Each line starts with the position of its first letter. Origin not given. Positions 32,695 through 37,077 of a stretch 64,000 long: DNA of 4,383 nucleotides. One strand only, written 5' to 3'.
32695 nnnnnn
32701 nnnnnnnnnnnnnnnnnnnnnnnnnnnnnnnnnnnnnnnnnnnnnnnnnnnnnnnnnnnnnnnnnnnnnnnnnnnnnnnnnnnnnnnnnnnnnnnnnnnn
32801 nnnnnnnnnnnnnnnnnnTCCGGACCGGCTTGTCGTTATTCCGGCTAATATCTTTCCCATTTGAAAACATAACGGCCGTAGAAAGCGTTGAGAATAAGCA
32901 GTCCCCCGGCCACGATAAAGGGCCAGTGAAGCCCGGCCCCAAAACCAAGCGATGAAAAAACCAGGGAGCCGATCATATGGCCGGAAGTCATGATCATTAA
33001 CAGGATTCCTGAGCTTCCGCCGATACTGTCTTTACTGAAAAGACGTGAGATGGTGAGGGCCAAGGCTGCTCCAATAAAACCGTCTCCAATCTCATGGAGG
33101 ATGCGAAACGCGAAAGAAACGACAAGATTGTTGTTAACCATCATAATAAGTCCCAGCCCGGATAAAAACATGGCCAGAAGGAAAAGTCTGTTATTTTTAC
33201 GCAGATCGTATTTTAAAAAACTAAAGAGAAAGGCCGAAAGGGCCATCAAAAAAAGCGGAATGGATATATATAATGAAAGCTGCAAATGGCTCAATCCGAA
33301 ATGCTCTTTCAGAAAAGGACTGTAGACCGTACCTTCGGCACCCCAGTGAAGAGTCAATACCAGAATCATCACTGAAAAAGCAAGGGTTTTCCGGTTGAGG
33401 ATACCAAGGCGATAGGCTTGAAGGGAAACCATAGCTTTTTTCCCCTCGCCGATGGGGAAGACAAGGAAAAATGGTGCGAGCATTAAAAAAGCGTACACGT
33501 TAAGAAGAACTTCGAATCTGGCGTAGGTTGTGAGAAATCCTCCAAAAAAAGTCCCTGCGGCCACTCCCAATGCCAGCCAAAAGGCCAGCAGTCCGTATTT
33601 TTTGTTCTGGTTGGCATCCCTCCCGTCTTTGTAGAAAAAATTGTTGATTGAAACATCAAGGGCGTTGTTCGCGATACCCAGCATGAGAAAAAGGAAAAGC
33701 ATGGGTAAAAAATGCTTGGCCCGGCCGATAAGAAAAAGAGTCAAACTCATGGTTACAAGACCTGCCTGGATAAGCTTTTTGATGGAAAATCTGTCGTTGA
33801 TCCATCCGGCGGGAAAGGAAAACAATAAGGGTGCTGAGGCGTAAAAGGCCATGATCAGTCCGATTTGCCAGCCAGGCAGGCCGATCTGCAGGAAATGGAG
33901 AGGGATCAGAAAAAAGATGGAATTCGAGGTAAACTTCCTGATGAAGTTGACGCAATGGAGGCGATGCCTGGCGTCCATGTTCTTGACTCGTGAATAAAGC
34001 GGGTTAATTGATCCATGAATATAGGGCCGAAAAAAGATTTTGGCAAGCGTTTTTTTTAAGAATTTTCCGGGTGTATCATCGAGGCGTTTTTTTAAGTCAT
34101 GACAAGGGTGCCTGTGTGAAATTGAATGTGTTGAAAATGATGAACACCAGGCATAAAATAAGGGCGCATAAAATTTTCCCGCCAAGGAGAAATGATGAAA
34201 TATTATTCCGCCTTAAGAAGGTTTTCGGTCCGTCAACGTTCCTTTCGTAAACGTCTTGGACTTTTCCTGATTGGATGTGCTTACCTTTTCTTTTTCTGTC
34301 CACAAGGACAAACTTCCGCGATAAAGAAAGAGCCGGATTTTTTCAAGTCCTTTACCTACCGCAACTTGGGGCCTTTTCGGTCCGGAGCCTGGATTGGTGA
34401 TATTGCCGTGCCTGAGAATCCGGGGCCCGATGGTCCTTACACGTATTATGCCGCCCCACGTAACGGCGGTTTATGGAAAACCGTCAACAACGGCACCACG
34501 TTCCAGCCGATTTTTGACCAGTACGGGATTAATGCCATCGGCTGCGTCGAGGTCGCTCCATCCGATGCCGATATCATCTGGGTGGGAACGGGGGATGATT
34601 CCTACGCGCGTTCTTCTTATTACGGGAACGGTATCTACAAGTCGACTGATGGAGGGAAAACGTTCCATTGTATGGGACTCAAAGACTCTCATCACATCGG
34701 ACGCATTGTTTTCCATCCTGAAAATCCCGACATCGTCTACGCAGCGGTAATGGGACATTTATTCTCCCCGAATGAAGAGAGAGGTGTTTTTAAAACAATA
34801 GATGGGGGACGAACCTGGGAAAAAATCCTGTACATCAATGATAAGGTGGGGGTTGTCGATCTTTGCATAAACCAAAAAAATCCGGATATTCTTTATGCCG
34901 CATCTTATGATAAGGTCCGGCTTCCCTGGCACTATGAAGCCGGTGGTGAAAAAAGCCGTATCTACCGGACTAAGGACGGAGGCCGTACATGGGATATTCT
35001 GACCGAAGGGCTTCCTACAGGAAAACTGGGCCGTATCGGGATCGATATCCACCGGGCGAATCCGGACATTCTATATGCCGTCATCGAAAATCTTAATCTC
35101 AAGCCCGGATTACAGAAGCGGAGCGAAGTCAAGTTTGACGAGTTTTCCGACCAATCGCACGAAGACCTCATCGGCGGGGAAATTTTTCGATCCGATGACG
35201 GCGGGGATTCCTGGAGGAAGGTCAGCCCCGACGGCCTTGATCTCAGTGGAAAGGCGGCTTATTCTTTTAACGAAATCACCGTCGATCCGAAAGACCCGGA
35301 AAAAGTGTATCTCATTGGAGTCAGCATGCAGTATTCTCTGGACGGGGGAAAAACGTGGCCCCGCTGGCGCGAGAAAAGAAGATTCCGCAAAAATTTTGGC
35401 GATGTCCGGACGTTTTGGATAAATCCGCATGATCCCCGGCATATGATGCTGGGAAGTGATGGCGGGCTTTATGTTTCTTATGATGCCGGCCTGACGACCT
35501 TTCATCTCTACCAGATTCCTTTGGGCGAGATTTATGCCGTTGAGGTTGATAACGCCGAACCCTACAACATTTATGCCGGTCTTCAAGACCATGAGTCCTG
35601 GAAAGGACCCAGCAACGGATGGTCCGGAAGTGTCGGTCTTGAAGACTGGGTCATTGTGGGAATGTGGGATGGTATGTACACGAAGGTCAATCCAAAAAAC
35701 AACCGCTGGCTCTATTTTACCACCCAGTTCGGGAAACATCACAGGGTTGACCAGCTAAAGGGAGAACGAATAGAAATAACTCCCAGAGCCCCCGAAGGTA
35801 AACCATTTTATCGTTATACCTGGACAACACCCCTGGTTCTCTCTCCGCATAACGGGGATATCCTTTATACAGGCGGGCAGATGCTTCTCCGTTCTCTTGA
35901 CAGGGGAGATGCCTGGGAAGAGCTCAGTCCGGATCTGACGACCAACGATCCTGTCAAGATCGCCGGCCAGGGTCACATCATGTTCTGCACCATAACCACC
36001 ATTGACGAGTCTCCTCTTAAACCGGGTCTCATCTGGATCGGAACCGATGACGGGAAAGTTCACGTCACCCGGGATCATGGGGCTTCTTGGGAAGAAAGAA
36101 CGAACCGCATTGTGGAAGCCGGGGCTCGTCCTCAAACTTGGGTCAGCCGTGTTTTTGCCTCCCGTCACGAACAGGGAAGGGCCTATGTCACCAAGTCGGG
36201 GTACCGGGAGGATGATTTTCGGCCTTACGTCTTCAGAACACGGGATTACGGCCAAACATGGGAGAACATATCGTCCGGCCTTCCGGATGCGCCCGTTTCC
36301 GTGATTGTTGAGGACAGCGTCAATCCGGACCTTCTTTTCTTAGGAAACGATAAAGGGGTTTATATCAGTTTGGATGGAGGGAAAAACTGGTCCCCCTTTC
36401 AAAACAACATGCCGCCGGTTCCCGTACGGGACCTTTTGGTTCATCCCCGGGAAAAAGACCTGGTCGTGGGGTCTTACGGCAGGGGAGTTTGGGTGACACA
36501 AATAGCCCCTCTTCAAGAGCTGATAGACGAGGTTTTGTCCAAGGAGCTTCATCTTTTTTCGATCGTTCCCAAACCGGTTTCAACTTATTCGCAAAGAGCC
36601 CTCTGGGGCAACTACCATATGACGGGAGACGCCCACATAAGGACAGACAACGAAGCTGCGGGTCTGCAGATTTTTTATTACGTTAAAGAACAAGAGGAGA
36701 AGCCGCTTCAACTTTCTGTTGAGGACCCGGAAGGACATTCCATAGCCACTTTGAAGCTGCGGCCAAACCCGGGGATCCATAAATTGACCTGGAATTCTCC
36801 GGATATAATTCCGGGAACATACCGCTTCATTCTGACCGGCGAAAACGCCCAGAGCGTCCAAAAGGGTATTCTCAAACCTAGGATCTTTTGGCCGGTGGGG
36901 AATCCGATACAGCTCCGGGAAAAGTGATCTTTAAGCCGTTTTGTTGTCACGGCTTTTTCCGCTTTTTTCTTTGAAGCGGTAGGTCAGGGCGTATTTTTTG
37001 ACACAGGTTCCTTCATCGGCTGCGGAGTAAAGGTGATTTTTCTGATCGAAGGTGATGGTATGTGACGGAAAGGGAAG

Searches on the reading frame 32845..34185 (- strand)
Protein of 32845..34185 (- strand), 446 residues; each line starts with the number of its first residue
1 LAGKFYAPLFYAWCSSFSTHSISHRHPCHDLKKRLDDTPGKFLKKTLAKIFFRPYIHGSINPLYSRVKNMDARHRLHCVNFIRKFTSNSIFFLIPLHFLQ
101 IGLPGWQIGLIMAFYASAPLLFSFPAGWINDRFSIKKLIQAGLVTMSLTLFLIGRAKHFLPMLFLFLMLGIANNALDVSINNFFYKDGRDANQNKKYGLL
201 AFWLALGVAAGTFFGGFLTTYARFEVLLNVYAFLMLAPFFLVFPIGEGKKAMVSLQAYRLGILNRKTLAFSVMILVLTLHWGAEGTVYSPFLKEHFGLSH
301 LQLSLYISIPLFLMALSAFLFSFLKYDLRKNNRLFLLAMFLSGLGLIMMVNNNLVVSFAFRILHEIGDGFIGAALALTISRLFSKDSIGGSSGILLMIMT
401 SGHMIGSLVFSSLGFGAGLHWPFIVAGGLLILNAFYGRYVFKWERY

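Call 74: search_protein_families(library=pfam, proteins=[window:32845-34185:-], max_evalue=0.00001)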
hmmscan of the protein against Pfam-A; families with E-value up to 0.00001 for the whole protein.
window:32845-34185:- (446 aa): 2 families
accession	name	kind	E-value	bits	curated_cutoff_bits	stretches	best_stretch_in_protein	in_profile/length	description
PF07690.21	MFS_1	-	8.4e-28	97.7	33.4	2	78-243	3-172/347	Major Facilitator Superfamily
PF12832.13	MFS_1_like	-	5.2e-07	29.5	25.2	1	94-409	22-357/373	MFS_1 like family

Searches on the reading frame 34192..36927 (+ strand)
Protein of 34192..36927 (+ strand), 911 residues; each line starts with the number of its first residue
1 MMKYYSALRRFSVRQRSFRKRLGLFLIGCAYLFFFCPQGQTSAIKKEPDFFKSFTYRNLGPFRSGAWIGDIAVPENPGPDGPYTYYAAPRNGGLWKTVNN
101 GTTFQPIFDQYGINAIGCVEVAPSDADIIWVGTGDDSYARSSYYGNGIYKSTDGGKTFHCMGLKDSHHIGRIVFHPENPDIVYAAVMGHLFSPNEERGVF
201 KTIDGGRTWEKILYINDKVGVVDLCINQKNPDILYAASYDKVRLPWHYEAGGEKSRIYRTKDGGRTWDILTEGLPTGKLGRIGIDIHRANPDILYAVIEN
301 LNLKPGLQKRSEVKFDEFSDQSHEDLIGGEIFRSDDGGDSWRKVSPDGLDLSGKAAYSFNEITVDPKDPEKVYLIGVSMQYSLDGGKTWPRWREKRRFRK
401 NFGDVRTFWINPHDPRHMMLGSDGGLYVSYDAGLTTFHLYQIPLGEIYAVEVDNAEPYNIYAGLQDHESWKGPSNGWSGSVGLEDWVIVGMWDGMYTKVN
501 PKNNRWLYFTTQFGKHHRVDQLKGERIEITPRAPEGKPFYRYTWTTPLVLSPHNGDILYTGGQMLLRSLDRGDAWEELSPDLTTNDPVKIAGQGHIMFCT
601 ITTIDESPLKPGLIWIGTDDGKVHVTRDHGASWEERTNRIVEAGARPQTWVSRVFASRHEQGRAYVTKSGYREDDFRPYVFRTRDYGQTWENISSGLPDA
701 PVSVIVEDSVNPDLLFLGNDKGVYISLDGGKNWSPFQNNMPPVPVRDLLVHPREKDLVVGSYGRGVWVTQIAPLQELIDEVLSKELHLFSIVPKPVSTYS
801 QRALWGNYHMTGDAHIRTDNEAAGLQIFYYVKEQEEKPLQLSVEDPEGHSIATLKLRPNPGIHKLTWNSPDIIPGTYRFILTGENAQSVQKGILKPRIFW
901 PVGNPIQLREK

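Call 74: search_protein_families(library=pfam, proteins=[window:34192-36927:+], max_evalue=0.00001)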
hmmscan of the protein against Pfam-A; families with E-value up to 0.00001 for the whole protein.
window:34192-36927:+ (911 aa): 4 families
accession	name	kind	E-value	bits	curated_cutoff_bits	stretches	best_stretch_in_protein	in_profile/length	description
PF15902.12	Sortilin-Vps10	-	2.8e-31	109.2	33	2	148-279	3-121/446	Sortilin, neurotensin receptor 3,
PF02012.26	BNR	-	1.9e-15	54.7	27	0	724-735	1-12/12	BNR/Asp-box repeat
PF14870.12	PSII_BNR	-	1.1e-08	35.1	27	0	317-399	24-104/303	Photosynthesis system II assembly factor YCF48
PF24316.1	Tli3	-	1.1e-06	29.4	27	0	375-395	82-101/129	T6SS Tli3 immunity protein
